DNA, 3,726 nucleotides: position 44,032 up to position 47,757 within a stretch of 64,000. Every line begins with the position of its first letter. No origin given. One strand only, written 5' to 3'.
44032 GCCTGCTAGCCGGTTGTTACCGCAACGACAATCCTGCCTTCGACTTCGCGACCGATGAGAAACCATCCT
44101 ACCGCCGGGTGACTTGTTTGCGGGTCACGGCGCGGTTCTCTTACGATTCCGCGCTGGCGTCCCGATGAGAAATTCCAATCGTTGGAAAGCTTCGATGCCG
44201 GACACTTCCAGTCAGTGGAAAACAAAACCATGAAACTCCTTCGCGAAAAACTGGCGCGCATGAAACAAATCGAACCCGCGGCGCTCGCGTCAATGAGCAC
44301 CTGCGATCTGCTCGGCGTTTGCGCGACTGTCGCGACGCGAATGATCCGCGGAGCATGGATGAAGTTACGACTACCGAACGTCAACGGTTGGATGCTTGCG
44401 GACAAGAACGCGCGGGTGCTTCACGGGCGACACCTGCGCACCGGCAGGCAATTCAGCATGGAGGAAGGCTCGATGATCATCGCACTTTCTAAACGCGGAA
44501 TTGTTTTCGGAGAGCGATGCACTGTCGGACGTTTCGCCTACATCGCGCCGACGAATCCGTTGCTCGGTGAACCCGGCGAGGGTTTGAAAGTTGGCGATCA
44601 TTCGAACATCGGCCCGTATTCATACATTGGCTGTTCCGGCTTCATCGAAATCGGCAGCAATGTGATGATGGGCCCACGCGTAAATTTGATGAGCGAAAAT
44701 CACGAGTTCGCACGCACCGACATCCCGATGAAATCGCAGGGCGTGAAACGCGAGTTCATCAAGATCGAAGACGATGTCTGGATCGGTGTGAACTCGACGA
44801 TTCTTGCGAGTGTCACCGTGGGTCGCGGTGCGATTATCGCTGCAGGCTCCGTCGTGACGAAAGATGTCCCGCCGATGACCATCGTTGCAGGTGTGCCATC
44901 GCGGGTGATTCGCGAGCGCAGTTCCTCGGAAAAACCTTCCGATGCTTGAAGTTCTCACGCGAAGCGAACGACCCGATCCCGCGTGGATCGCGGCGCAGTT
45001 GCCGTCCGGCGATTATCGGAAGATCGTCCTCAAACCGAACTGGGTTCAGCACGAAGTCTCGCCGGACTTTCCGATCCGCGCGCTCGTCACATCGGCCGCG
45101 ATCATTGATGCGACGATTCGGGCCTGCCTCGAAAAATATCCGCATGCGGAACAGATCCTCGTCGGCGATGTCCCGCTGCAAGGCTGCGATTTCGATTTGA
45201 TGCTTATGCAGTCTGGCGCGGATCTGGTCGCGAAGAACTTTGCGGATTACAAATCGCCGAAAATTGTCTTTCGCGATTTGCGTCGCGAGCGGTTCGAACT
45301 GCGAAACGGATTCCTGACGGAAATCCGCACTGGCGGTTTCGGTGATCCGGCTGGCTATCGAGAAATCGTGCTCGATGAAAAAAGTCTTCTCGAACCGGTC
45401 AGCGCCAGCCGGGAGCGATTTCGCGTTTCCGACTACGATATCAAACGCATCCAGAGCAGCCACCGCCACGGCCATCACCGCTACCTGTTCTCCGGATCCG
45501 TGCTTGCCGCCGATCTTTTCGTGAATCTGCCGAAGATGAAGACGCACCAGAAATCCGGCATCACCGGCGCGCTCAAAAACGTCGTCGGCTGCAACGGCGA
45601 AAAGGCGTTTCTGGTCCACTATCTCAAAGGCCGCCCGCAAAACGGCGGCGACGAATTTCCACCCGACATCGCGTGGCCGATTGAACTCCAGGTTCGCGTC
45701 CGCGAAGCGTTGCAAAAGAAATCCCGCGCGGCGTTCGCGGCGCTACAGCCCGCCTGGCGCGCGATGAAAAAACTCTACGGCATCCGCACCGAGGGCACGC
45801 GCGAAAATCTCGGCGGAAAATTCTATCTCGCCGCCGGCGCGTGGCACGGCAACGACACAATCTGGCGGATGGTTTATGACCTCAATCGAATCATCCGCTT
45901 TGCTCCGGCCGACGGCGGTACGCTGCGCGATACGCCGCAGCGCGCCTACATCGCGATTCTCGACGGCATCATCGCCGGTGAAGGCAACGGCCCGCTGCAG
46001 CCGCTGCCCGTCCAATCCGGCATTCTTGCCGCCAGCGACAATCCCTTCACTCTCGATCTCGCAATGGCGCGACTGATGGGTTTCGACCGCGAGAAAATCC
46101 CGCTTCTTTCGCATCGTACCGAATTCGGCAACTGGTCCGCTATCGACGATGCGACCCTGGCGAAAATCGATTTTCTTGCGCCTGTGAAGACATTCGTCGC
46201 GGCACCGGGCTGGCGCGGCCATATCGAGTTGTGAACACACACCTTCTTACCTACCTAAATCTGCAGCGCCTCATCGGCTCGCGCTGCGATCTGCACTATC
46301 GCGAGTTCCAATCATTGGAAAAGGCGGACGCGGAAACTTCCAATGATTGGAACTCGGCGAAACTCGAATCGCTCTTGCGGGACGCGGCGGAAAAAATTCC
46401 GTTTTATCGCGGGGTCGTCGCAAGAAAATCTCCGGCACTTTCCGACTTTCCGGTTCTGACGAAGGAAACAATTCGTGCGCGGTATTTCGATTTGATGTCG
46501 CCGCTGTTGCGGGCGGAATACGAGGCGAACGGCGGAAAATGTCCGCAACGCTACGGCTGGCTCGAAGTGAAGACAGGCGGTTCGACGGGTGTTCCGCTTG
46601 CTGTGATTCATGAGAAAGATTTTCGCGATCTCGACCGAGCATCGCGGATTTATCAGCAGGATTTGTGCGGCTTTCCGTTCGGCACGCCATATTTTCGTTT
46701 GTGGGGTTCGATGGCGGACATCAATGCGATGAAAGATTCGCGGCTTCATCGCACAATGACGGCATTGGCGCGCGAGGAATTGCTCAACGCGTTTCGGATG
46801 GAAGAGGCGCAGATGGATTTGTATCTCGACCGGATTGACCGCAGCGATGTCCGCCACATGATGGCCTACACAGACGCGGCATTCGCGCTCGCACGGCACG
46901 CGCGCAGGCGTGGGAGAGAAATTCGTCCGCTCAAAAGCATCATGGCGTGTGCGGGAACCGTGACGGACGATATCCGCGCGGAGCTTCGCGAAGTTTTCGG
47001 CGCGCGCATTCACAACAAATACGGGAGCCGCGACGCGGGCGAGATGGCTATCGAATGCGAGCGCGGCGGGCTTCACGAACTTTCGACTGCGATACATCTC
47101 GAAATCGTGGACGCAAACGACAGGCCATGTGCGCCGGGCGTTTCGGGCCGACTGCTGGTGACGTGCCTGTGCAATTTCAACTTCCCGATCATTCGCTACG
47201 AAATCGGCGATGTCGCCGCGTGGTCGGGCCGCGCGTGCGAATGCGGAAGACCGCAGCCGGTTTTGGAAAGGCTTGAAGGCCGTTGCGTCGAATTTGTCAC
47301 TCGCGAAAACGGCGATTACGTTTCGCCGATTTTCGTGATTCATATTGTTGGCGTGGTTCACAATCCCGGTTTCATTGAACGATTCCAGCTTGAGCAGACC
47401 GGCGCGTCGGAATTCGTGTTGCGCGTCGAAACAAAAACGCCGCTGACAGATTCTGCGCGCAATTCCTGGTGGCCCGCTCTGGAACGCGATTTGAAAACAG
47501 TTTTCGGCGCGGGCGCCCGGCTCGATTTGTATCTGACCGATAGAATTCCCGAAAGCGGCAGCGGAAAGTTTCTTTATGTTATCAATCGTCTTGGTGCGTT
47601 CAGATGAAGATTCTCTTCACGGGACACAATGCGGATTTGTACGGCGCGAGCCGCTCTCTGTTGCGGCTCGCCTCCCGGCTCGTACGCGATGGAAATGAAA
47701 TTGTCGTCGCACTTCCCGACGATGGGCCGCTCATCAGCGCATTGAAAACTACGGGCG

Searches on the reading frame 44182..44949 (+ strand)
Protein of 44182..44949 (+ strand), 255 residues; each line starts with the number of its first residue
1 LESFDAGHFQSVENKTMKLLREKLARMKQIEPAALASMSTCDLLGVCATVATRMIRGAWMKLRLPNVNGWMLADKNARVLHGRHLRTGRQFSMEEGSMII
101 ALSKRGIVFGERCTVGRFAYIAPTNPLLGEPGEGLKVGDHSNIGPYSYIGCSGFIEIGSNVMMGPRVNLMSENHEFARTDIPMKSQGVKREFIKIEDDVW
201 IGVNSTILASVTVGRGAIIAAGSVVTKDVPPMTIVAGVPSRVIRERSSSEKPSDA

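Call 16: search_protein_families(library=pfam, proteins=[window:44182-44949:+])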
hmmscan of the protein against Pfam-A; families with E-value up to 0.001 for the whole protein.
window:44182-44949:+ (255 aa): 2 families
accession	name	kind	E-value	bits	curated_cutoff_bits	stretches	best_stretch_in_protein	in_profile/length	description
PF00132.30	Hexapep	-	6.4e-16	57.7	27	1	193-227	2-36/36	Bacterial transferase hexapeptide (six repeats)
PF14602.12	Hexapep_2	-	3.1e-11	43.3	27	1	193-227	2-34/34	Hexapeptide repeat of succinyl-transferase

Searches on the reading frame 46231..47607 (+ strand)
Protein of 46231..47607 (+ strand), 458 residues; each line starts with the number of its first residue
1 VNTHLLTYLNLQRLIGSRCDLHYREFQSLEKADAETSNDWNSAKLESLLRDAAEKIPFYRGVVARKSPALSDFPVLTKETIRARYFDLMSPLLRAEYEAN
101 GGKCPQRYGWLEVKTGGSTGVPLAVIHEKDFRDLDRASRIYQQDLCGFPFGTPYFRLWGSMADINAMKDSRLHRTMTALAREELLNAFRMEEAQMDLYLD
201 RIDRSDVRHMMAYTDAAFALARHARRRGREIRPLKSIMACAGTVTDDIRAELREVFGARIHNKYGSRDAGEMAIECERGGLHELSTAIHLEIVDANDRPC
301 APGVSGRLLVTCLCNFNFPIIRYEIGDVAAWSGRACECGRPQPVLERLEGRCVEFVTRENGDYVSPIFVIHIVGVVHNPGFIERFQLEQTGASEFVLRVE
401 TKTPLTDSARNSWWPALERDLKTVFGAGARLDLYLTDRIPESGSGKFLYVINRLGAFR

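Call 16: search_protein_families(library=pfam, proteins=[window:46231-47607:+])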
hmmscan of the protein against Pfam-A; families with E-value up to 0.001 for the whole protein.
window:46231-47607:+ (458 aa): 1 family
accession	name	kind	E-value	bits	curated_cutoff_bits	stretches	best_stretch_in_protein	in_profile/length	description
PF00501.34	AMP-binding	-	0.00032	20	29.9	1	195-310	245-374/384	AMP-binding enzyme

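Call 67: search_protein_representatives(protein=window:46231-47607:+)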
Query: 458 residues. Proteins with E-value up to 0.001 (for the whole library): 17279; up to 1e-10: 9651; up to 1e-30: 777. The best 150 are listed.
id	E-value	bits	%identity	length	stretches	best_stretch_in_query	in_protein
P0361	4.3e-153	526.9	56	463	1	8-454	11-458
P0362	1.3e-138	479.2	51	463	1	7-455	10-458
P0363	2.4e-124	432.2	47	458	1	7-454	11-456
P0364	5.1e-118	411.3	53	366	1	89-455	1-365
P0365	1.5e-116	406.4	46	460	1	36-453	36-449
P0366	7.7e-114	397.5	46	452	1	4-453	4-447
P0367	9.1e-113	394.0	44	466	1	12-453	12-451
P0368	1.3e-111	390.2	45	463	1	7-454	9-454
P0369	4.8e-110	385.0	42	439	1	14-453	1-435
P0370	1.4e-107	376.9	43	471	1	7-454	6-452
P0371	1.8e-102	360.0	41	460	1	6-453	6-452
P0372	8.1e-102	357.9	41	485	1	7-455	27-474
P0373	1.1e-98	347.6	41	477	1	6-454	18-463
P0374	1.1e-92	327.8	42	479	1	7-454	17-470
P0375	1.8e-91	323.8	40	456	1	9-452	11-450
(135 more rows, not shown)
